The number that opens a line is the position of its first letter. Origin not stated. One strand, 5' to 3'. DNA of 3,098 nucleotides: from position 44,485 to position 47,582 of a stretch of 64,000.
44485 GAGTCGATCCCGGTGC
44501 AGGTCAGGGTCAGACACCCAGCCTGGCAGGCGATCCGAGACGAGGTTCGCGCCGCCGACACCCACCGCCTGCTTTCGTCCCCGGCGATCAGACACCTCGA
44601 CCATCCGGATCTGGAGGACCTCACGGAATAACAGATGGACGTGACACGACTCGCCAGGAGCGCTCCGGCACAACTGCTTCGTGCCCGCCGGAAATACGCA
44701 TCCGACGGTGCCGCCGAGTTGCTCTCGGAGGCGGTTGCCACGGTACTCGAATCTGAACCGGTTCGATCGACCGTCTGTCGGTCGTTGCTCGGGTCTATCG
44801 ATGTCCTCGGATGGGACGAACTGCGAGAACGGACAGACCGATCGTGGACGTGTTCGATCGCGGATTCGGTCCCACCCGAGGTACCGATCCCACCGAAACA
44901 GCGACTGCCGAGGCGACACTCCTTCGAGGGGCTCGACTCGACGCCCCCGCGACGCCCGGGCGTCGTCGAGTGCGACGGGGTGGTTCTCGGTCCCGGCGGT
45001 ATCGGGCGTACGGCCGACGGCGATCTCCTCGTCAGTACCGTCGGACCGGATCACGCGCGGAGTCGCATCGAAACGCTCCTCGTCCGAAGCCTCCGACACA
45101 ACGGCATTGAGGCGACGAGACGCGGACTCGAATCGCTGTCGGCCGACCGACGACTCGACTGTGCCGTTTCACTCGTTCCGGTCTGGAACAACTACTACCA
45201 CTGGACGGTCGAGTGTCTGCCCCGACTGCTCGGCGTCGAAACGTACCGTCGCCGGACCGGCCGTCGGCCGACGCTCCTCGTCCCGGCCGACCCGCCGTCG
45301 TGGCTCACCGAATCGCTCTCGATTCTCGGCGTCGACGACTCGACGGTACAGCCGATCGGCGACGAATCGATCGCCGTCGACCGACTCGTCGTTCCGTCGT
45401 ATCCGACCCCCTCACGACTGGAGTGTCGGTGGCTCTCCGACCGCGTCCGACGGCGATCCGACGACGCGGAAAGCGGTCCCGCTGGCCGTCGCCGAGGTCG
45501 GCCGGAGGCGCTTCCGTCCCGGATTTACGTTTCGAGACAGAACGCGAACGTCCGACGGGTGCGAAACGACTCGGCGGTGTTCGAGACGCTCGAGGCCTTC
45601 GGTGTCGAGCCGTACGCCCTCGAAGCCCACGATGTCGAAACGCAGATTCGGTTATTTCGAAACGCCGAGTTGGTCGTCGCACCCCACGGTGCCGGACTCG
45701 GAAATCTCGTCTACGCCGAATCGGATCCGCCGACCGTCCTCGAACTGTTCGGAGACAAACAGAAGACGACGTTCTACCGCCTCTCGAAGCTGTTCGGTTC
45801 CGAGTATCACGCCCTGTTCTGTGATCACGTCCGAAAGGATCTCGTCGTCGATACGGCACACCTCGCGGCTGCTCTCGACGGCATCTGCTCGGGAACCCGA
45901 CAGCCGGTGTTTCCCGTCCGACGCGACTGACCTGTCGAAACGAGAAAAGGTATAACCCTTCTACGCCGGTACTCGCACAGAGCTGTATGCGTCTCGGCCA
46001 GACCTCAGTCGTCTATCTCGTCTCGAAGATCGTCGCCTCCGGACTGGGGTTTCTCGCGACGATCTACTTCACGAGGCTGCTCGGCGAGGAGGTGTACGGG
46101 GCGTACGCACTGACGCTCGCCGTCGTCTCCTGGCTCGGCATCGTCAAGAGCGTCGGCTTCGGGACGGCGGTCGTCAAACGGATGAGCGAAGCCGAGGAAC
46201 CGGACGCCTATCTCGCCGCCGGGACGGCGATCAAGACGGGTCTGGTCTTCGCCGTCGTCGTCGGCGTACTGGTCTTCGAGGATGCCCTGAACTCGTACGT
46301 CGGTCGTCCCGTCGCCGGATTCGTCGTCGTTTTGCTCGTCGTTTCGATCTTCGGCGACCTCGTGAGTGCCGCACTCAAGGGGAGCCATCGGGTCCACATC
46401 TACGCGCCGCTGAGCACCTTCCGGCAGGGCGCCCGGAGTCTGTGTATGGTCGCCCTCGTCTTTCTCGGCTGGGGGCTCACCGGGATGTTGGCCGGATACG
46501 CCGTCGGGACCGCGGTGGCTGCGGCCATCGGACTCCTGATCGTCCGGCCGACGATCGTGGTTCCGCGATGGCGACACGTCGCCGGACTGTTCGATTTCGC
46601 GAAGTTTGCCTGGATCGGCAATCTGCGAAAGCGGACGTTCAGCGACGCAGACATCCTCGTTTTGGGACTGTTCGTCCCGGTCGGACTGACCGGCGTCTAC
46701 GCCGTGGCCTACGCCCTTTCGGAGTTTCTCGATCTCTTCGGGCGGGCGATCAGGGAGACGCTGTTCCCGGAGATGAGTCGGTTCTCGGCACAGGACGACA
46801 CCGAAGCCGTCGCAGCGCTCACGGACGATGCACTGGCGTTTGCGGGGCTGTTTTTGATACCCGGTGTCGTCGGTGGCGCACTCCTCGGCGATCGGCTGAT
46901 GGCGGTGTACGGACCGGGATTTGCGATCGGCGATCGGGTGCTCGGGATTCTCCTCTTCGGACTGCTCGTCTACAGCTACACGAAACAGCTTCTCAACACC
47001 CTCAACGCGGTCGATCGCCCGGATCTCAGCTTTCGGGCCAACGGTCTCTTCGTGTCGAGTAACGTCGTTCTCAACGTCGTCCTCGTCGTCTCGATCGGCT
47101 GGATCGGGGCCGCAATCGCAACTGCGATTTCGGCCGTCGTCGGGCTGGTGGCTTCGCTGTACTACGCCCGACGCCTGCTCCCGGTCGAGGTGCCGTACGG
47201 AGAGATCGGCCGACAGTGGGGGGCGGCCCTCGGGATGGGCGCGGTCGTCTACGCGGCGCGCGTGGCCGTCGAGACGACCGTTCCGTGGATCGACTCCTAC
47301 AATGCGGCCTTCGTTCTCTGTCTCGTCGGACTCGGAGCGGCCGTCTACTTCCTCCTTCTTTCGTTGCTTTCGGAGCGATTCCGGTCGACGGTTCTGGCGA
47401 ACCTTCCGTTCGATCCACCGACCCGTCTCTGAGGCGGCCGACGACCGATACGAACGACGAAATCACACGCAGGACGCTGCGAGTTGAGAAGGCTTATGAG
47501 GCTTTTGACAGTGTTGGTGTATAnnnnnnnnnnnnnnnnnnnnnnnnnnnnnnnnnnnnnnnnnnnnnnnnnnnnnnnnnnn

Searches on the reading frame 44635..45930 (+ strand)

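Call 10: search_protein_families(library=pfam, proteins=[window:44635-45930:+])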
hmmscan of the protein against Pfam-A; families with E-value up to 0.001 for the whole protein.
window:44635-45930:+ (431 aa): 1 family
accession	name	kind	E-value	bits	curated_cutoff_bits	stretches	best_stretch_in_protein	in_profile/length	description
PF04577.19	Glyco_transf_61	-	8.7e-21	75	27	1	187-363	1-132/137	Glycosyltransferase 61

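Call 51: search_protein_families(library=ncbifam, proteins=[window:44635-45930:+], max_evalue=0.01)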
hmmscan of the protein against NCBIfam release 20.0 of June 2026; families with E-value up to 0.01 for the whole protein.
window:44635-45930:+ (431 aa): 0 families

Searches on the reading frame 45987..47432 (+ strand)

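Call 10: search_protein_families(library=pfam, proteins=[window:45987-47432:+])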
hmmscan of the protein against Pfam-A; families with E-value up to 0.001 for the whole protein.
window:45987-47432:+ (481 aa): 3 families
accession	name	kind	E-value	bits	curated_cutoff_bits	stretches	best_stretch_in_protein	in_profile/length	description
PF01943.22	Polysacc_synt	-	1.2e-20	74.6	28.2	1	5-266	3-273/274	Polysaccharide biosynthesis protein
PF13440.11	Polysacc_synt_3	-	1.2e-18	67.8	23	1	29-306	3-281/293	Polysaccharide biosynthesis protein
PF03023.19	MurJ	-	3e-11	43.1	27.4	1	247-429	244-428/451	Lipid II flippase MurJ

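Call 51: search_protein_families(library=ncbifam, proteins=[window:45987-47432:+], max_evalue=0.01)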
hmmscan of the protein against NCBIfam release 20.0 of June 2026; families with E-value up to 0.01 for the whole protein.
window:45987-47432:+ (481 aa): 6 families
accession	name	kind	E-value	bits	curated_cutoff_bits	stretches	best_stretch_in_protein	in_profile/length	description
TIGR01695.1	murJ_mviN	equivalog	1.2e-12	47.4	235.55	1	237-464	261-499/506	murein biosynthesis integral membrane protein MurJ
TIGR02900.1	spore_V_B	equivalog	1e-08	34.4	372.3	2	7-97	5-95/488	stage V sporulation protein B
TIGR00797.1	matE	subfamily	2.3e-08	33.4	147.4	1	212-396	6-194/396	MATE family efflux transporter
NF050818.1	PolSacchBiosHfsF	equivalog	4e-08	32.7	700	1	8-423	7-432/468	polysaccharide biosynthesis protein HfsF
NF007773.0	PRK10459.1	equivalog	1.3e-06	27.7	273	1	12-466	16-472/492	MOP flippase family protein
NF041503.1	WZX_like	subfamily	0.00032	19.9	300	1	221-327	251-358/429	O-unit flippase-like protein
